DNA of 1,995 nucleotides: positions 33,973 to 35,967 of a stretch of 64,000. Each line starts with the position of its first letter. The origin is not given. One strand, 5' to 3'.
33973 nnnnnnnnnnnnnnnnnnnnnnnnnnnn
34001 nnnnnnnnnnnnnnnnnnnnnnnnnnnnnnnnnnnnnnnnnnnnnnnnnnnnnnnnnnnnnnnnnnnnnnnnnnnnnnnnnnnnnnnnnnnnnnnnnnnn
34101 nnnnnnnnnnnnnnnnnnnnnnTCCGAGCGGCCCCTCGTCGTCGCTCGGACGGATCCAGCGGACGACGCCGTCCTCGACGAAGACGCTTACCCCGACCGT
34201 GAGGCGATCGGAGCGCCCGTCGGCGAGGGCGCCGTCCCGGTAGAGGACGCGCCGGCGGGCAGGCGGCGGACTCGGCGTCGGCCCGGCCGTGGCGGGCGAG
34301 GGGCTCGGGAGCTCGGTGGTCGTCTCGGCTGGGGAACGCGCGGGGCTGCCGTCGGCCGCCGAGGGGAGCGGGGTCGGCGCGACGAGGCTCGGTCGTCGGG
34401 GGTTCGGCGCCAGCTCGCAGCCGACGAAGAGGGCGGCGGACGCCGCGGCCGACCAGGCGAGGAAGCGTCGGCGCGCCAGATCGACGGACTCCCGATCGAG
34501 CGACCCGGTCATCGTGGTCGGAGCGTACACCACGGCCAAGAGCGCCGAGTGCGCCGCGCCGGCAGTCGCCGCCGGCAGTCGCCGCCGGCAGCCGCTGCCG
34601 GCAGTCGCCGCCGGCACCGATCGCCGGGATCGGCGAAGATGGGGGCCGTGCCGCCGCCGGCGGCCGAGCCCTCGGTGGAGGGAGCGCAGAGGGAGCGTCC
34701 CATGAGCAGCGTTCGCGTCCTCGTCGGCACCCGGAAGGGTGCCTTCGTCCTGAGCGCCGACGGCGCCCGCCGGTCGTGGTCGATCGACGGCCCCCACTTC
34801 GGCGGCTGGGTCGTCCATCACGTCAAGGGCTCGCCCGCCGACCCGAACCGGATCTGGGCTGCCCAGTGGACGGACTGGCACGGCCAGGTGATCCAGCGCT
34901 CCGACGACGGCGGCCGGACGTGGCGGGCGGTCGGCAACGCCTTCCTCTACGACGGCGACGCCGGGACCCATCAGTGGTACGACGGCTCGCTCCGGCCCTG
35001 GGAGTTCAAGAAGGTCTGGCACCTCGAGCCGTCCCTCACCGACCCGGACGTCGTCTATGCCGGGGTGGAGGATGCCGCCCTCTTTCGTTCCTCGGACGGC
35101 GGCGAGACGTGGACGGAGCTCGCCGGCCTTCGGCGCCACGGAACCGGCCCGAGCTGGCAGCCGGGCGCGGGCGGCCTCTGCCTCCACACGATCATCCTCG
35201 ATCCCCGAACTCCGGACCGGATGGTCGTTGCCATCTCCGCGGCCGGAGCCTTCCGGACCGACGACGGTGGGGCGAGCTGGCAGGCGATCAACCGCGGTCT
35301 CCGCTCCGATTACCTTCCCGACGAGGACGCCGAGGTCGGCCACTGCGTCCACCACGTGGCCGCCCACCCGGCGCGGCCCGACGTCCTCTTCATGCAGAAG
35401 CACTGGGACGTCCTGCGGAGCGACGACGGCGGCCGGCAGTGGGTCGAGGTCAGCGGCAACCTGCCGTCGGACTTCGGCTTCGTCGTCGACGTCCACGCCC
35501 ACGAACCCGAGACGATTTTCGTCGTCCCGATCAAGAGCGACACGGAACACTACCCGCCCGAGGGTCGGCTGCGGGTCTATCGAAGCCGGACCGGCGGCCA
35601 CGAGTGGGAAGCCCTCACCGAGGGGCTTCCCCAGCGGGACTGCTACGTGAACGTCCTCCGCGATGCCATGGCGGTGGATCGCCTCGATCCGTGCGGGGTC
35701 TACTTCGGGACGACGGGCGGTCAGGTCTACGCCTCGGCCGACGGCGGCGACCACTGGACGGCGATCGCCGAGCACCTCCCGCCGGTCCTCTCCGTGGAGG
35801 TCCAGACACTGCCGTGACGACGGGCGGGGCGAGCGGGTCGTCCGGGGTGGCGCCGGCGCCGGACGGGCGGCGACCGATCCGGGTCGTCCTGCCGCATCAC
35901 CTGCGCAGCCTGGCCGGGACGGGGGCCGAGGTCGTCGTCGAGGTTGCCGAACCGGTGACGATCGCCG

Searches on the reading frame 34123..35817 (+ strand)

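Call 57: search_protein_families(library=pfam, proteins=[window:34123-35817:+], max_evalue=0.00001)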
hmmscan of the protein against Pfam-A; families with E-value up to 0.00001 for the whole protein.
window:34123-35817:+ (564 aa): 2 families
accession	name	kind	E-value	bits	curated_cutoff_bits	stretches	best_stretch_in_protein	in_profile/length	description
PF15902.12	Sortilin-Vps10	-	1e-10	41.4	33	0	320-457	3-125/446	Sortilin, neurotensin receptor 3,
PF02012.26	BNR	-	3e-08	32.9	27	0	258-268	1-11/12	BNR/Asp-box repeat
